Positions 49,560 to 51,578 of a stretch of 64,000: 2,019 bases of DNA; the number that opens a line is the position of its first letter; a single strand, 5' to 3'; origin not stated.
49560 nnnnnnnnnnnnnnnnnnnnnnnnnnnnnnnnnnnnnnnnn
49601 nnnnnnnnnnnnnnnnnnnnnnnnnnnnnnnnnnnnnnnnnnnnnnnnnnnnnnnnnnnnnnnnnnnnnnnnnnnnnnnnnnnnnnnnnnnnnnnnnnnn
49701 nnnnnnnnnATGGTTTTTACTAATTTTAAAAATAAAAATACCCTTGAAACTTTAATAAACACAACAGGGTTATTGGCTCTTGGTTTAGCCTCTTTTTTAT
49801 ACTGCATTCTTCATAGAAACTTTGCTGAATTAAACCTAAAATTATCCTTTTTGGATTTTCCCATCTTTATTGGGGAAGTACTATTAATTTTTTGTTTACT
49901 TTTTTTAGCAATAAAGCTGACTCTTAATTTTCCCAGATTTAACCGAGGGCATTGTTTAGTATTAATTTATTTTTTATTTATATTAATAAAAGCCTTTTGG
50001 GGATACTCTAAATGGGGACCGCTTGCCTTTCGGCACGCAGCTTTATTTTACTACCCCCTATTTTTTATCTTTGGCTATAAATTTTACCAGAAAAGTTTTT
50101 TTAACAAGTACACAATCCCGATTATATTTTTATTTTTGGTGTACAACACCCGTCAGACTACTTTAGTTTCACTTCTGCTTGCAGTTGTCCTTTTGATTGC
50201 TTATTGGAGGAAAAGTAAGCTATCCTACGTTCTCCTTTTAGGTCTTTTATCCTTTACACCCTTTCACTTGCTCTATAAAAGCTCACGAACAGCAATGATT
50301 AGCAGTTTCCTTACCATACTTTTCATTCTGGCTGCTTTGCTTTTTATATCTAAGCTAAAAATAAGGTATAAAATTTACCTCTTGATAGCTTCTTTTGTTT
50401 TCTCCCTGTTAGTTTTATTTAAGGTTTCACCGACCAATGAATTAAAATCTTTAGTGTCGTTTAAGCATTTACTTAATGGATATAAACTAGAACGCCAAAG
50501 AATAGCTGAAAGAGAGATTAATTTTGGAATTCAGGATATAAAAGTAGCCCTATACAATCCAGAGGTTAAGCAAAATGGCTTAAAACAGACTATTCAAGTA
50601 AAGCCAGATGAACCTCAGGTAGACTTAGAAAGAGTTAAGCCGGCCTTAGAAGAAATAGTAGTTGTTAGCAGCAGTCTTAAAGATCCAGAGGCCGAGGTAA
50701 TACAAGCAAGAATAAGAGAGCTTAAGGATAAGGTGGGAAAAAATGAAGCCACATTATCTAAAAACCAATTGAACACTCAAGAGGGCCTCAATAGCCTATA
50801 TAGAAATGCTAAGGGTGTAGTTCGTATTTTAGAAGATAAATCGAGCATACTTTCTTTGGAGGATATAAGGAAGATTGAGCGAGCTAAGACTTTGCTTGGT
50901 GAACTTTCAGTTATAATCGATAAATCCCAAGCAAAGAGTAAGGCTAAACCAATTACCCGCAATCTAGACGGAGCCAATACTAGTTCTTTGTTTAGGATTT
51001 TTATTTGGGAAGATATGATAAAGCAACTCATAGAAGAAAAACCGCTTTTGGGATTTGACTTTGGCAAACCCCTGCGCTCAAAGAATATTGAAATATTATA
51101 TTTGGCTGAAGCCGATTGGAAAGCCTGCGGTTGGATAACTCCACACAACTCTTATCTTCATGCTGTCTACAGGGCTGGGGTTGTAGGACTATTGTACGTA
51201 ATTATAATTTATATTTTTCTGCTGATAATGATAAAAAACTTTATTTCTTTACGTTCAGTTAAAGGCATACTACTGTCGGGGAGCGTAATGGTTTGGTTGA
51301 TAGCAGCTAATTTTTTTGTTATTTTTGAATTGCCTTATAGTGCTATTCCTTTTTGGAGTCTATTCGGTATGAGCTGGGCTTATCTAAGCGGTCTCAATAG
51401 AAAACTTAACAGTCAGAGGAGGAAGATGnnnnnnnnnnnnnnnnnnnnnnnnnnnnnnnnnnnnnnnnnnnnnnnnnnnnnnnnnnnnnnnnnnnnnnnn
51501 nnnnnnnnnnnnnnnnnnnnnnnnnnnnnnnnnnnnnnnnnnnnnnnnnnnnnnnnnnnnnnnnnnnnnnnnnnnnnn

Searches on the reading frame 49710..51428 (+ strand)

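Call 57: search_protein_families(library=pfam, proteins=[window:49710-51428:+], max_evalue=0.00001)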
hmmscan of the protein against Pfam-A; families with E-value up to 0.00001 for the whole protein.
window:49710-51428:+ (573 aa): 1 family
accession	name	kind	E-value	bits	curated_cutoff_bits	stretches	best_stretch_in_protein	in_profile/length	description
PF04932.20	Wzy_C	-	1.7e-06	28.3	31.7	1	410-497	74-148/149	O-Antigen ligase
